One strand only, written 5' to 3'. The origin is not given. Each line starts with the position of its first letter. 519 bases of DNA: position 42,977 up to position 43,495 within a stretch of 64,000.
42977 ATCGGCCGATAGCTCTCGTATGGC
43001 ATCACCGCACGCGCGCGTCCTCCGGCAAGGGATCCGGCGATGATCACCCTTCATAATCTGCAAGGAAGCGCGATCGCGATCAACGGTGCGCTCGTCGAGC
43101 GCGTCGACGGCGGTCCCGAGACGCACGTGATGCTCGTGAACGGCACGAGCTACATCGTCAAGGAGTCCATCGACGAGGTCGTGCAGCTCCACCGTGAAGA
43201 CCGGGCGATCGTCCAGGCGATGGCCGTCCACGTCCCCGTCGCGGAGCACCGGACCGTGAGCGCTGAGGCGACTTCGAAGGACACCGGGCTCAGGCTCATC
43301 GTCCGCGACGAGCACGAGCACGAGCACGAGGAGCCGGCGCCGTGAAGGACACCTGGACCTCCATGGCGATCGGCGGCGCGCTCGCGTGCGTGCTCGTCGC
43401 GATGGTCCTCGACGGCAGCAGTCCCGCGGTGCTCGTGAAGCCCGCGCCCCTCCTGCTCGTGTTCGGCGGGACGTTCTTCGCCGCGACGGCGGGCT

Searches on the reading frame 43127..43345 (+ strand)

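Call 7: search_protein_families(library=pfam, proteins=[window:43127-43345:+])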
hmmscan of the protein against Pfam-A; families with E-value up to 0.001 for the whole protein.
window:43127-43345:+ (72 aa): 1 family
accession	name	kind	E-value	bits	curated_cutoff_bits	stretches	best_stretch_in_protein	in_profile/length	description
PF06289.16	FlbD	-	2.8e-05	24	24.7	1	2-27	31-56/59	Flagellar and Swarming motility proteins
